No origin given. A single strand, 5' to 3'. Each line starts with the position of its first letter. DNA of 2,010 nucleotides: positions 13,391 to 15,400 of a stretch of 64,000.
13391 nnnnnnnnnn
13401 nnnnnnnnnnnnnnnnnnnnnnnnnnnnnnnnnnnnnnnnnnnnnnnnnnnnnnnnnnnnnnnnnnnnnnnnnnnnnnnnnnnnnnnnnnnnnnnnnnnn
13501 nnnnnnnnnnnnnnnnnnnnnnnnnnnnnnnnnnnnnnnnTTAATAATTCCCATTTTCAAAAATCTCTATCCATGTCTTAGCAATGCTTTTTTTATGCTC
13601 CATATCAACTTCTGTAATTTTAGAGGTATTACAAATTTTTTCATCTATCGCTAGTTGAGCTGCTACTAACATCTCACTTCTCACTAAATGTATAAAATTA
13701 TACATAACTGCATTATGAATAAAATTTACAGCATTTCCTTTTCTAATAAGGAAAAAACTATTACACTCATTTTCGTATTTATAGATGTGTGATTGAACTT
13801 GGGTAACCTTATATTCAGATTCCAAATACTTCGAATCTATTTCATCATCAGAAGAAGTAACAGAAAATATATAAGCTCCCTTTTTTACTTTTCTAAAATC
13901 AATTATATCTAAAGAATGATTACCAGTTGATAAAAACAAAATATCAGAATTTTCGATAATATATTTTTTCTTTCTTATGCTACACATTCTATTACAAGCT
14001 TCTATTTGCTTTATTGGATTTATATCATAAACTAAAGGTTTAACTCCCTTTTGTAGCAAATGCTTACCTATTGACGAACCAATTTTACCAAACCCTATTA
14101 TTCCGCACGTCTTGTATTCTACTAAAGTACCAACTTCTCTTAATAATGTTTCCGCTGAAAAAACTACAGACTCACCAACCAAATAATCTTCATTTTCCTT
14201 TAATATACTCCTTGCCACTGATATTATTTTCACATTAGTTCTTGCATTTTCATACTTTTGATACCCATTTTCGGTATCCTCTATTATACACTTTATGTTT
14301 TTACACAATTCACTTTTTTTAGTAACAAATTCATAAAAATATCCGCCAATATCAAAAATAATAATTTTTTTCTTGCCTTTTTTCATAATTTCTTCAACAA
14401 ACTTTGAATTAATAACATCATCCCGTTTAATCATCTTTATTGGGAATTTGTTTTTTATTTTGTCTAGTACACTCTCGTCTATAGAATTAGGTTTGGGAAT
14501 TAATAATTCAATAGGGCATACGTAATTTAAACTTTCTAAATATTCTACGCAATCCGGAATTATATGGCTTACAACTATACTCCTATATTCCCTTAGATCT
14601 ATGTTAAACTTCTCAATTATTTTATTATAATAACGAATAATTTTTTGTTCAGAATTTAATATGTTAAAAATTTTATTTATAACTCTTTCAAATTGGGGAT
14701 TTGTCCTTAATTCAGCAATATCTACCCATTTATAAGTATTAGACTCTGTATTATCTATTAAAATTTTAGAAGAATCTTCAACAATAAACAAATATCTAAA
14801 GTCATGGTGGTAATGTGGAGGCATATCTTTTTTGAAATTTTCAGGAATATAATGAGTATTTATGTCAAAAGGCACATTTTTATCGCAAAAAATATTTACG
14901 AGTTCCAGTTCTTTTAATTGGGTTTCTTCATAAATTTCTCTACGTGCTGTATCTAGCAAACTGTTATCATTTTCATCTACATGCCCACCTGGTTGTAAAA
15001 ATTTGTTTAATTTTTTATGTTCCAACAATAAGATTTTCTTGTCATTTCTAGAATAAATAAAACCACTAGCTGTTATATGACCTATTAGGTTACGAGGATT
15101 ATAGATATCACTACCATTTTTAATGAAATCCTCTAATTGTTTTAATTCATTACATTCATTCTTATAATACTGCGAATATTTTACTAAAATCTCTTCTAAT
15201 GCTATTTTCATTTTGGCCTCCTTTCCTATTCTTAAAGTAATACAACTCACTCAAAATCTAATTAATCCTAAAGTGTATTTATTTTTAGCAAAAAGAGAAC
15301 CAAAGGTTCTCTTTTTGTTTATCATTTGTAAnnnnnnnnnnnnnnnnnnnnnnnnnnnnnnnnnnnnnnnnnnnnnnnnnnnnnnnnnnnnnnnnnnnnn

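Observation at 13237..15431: ~298-bp near-perfect direct repeats bracketing the Nudix-SAHH gene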

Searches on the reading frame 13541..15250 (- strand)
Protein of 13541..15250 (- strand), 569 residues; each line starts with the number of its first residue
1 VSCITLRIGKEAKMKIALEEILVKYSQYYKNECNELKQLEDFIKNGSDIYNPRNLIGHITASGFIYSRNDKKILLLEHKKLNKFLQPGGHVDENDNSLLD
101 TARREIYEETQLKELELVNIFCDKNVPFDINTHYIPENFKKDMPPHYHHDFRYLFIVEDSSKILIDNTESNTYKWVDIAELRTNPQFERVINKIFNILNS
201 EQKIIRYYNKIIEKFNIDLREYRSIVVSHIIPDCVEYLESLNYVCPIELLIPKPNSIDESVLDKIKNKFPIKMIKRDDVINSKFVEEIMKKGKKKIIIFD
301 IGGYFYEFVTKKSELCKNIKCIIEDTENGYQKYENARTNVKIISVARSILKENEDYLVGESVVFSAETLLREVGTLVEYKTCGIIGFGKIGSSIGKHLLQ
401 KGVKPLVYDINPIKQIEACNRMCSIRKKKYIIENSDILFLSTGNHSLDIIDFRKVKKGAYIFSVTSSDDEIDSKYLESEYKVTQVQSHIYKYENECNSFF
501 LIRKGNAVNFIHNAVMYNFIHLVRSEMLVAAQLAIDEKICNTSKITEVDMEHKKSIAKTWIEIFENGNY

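Call 4: search_protein_families(library=pfam, proteins=[window:13541-15211:-], max_evalue=0.01)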
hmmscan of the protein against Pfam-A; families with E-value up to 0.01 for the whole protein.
window:13541-15211:- (556 aa): 5 families
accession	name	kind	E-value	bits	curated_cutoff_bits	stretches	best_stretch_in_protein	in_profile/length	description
PF00293.34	NUDIX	-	9.3e-13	48.8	21.1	1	47-170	5-119/134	NUDIX domain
PF00670.27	AdoHcyase_NAD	-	2.7e-12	47.5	27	1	355-497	12-157/162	S-adenosyl-L-homocysteine hydrolase, NAD binding domain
PF02826.25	2-Hacid_dh_C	-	5.6e-08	32.8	25.1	1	356-448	26-123/178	D-isomer specific 2-hydroxyacid dehydrogenase, NAD binding domain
PF01488.26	Shikimate_DH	-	0.00021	21.8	24.3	0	365-442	11-95/138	Shikimate / quinate 5-dehydrogenase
PF03807.23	F420_oxidored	-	0.0067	17.4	21.6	0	369-429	2-67/94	NADP oxidoreductase coenzyme F420-dependent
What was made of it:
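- Checked: the first 77 nt (25.7 codons) of the 556-aa gene 13541-15211 (Pfam NUDIX 9e-13 plus AdoHcyase_NAD 3e-12, call 4).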

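Call 7: find_encoding_contigs(protein=window:13541-15211:-, flank=8000, max_places=10)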
Protein window:13541-15211:- (556 aa): no gene with exactly this product is on record in the collection.

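Call 9: find_encoding_contigs(protein=window:13541-15250:-, flank=8000, max_places=10)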
Protein window:13541-15250:- (569 aa): no gene with exactly this product is on record in the collection.

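Call 11: find_homologous_proteins(query=window:13541-15211:-, max_evalue=0.00001)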
Query window:13541-15211:- (556 aa): 642 proteins with E <= 0.00001 among 8000 candidates; the best 120 are listed.
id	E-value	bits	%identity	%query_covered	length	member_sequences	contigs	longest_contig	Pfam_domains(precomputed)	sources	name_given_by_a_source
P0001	0.0e+0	1236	100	100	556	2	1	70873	PF00670.28,PF02826.26,PF00293.35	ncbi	-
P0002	1.6e-287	973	78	99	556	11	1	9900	PF00670.28,PF02826.26,PF00293.35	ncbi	-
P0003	8.8e-261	884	72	100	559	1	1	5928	PF00670.28,PF02826.26,PF00293.35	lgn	-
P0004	2.4e-244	830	65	100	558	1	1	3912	PF00670.28,PF02826.26,PF00293.35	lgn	-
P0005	1.7e-243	827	66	100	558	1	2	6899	PF00670.28,PF02826.26,PF00293.35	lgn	-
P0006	1.4e-236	804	66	100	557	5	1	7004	PF00670.28,PF00293.35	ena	-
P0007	2.0e-231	787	65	99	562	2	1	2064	PF00670.28,PF02826.26,PF00293.35,PF03807.24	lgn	-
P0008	3.8e-215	734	60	100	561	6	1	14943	PF00670.28,PF02826.26,PF00293.35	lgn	-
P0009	3.9e-208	711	59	100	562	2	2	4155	PF00670.28,PF00293.35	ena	-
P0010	5.9e-205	700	58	99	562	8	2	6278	PF00670.28,PF02826.26,PF00293.35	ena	-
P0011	2.4e-203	695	57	99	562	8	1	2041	PF00670.28,PF02826.26,PF00293.35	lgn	-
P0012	1.2e-202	693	58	100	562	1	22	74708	PF00670.28,PF02826.26,PF00293.35,PF03807.24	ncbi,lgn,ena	-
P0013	2.0e-202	692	58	100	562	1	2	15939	PF00670.28,PF02826.26,PF00293.35,PF03807.24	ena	-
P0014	2.5e-202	691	58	100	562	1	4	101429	PF00670.28,PF02826.26,PF00293.35,PF03807.24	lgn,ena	-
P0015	5.1e-201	687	58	100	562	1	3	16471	PF00670.28,PF02826.26,PF00293.35,PF03807.24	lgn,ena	-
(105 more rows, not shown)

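Call 12: find_encoding_contigs(protein=P0001, flank=10000, max_places=6)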
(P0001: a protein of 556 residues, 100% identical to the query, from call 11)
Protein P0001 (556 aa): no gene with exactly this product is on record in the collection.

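Call 13: find_encoding_contigs(protein=P0002, flank=10000, max_places=6)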
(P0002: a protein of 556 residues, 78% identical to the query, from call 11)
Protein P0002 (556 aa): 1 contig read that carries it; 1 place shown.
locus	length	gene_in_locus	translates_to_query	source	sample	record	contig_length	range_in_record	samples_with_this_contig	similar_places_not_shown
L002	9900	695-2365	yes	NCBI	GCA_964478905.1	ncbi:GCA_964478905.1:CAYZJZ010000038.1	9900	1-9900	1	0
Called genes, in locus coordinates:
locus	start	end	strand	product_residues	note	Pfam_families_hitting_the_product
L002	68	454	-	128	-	PF16760:CBM53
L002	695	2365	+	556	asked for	PF00293:NUDIX, PF02826:2-Hacid_dh_C (weak), PF00670:AdoHcyase_NAD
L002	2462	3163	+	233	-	PF00072:Response_reg, PF08769:Spo0A_C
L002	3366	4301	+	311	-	PF11741:AMIN (weak), PF01520:Amidase_3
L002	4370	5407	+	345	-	PF07454:SpoIIP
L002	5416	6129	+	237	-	PF04452:Methyltrans_RNA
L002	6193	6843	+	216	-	PF07238:PilZ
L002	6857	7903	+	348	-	PF02547:Queuosine_synth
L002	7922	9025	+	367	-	PF01702:TGT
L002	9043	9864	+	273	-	PF03780:Asp23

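Call 15: find_encoding_contigs(protein=P0003, flank=10000, max_places=6)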
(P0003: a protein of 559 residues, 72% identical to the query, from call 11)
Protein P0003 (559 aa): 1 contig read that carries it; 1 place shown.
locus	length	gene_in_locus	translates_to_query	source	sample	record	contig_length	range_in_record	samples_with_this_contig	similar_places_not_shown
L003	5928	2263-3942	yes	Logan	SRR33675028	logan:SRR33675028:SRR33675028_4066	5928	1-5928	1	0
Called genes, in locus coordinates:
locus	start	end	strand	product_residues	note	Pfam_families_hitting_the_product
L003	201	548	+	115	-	-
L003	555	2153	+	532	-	PF00664:ABC_membrane, PF00005:ABC_tran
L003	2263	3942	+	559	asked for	PF00293:NUDIX, PF02826:2-Hacid_dh_C (faint), PF00670:AdoHcyase_NAD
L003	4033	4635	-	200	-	PF13521:AAA_28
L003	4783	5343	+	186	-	PF13328:HD_4, PF01966:HD (weak)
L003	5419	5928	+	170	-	?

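Call 16: find_encoding_contigs(protein=P0012, flank=10000, max_places=6)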
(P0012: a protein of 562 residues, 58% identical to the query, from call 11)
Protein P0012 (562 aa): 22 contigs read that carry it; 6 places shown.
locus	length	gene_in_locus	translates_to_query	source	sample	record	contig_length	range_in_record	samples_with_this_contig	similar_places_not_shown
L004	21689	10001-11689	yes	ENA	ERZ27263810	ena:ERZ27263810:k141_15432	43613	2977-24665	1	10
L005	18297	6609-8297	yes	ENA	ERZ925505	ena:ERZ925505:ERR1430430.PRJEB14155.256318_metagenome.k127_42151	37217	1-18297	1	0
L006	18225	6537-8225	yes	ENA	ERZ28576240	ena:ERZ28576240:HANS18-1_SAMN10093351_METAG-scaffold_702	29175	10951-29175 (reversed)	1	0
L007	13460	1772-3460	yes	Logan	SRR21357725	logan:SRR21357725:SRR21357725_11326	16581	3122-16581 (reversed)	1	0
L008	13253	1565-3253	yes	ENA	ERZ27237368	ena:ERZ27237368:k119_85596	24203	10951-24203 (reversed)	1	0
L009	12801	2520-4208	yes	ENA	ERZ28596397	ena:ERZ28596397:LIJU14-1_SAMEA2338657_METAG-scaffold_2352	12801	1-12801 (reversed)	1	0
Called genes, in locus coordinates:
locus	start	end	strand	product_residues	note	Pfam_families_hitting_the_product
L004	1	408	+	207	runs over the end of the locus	PF00573:Ribosomal_L4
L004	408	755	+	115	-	PF00276:Ribosomal_L23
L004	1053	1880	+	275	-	PF00181:Ribosomal_L2_N, PF03947:Ribosomal_L2_C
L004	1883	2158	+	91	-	PF00203:Ribosomal_S19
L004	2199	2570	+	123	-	PF00237:Ribosomal_L22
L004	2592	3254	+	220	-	PF07650:KH_2, PF05316:VAR1 (faint), PF00189:Ribosomal_S3_C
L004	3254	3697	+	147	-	PF00252:Ribosomal_L16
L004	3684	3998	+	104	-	PF00831:Ribosomal_L29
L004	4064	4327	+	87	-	PF00366:Ribosomal_S17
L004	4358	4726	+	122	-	PF00238:Ribosomal_L14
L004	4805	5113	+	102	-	PF00467:KOW, PF17136:ribosomal_L24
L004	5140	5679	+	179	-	PF00281:Ribosomal_L5, PF00673:Ribosomal_L5_C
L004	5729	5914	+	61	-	PF00253:Ribosomal_S14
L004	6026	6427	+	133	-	PF00410:Ribosomal_S8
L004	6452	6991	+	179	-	PF00347:Ribosomal_L6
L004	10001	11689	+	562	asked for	PF00293:NUDIX, PF00670:AdoHcyase_NAD, PF02826:2-Hacid_dh_C (weak), PF03807:F420_oxidored (weak)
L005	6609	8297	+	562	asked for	PF00293:NUDIX, PF00670:AdoHcyase_NAD, PF02826:2-Hacid_dh_C (weak), PF03807:F420_oxidored (weak)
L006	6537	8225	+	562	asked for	PF00293:NUDIX, PF00670:AdoHcyase_NAD, PF02826:2-Hacid_dh_C (weak), PF03807:F420_oxidored (weak)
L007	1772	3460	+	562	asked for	PF00293:NUDIX, PF00670:AdoHcyase_NAD, PF02826:2-Hacid_dh_C (weak), PF03807:F420_oxidored (weak)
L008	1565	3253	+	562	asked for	PF00293:NUDIX, PF00670:AdoHcyase_NAD, PF02826:2-Hacid_dh_C (weak), PF03807:F420_oxidored (weak)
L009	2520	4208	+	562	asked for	PF00293:NUDIX, PF00670:AdoHcyase_NAD, PF02826:2-Hacid_dh_C (weak), PF03807:F420_oxidored (weak)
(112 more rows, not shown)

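Call 21: find_related_loci(query=A3, collection=genome_contigs, flank=8000)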
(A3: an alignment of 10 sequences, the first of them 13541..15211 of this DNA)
Query A3 (556 aa) in genome_contigs; peptide patterns used: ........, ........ (x = any residue, [..] = any of these).
78 stretches matched a pattern; 37 encode a relative of the query (tblastn E <= 1e-3); 37 distinct loci.
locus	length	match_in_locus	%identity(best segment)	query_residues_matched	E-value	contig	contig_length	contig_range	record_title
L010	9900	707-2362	78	5-556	0e+0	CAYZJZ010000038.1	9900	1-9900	MAG TPA_asm: uncultured Eubacteriales bacterium isolate SRP313737_co1_205 genome assembly, contig: NODE_10258_length_990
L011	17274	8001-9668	78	1-556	0e+0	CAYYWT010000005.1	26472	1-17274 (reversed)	MAG TPA_asm: uncultured Eubacteriales bacterium isolate SRP225648_co1_918 genome assembly, contig: NODE_3987_length_2647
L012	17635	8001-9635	58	1-556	0e+0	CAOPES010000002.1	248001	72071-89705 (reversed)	MAG TPA_asm: uncultured Clostridia bacterium isolate MGBC161913 genome assembly, contig: MGBC161913.2, whole genome shot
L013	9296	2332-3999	44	3-554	6e-146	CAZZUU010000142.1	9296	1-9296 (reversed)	MAG: uncultured Mucilaginibacter sp. isolate Brown_K.bin.3 genome assembly, contig: NODE_1589_length_9296_cov_5.739206,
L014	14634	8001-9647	41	4-548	2e-144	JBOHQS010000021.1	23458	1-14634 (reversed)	MAG: Candidatus Methylomirabilales bacterium isolate SE1492_maxbin2.bin.0 NODE_151_length_23458_cov_3.735588, whole geno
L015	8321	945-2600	41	3-553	2e-138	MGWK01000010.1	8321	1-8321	MAG: Flavobacteria bacterium RIFCSPLOWO2_12_FULL_35_11 rifcsplowo2_12_scaffold_14362, whole genome shotgun sequence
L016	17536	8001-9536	40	40-552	1e-114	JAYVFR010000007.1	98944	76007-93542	MAG: Candidatus Paceibacterota bacterium isolate GL44_UP_metabat_15 GL44_UP_metabat_15_6, whole genome shotgun sequence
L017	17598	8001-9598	51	19-550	9e-126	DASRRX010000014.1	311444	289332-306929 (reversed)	MAG TPA_asm: Puia sp. isolate SMAG_U5183 k141_351930, whole genome shotgun sequence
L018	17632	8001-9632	37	12-551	1e-96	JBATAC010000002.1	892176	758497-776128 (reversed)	MAG: Candidatus Microsaccharimonas sp. isolate MFD10545_ilm_asm_bin1 k127_37395, whole genome shotgun sequence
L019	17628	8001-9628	41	7-551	1e-104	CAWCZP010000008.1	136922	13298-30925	MAG: uncultured Acidobacteriota bacterium isolate MFD09206.bin.2.100 genome assembly, contig: contig_18331, whole genome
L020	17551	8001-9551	40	3-517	5e-119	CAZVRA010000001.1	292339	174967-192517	MAG TPA_asm: uncultured Candidatus Saccharibacteria bacterium isolate SRP170004_co1_546 genome assembly, contig: NODE_32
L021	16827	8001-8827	52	1-554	3e-52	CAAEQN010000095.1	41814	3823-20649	MAG TPA_asm: Clostridia bacterium, isolate HGM13641, WGS project CAAEQN010000000 data, contig: ERS608493_26_k95_83304, w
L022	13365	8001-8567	49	1-185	2e-49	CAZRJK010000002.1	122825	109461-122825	MAG TPA_asm: uncultured Muribaculaceae bacterium isolate SRP278969_co1_369 genome assembly, contig: NODE_56_length_12282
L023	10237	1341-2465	30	193-553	4e-48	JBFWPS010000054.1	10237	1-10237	MAG: Gammaproteobacteria bacterium isolate CA_2019_TPBF_165 NODE_27078_length_10237_cov_3.055885_TPBF, whole genome shot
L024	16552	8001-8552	48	5-185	6e-50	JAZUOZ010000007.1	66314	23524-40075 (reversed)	MAG: Candidatus Nanosyncoccus sp. isolate T1900044868_TS20190334.MAGScoT_cleanbin_000052 SGB_3152_k141_2770628, whole ge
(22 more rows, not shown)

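Call 24: search_protein_families(library=padloc, proteins=[window:13541-15211:-, L002:2462-3163:+], max_evalue=0.01)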
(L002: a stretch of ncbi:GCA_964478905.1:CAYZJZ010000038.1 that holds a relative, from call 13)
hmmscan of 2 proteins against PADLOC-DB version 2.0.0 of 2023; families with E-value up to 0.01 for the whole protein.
window:13541-15211:- (556 aa): 0 families

L002:2462-3163:+ (233 aa): 2 families
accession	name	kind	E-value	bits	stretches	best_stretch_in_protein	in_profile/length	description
PDLC04726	PDC-M60C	-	0.0046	13.9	0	3-62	2-61/407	-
PDLC04725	PDC-M60B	-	0.0058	14.5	0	3-61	5-62/158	-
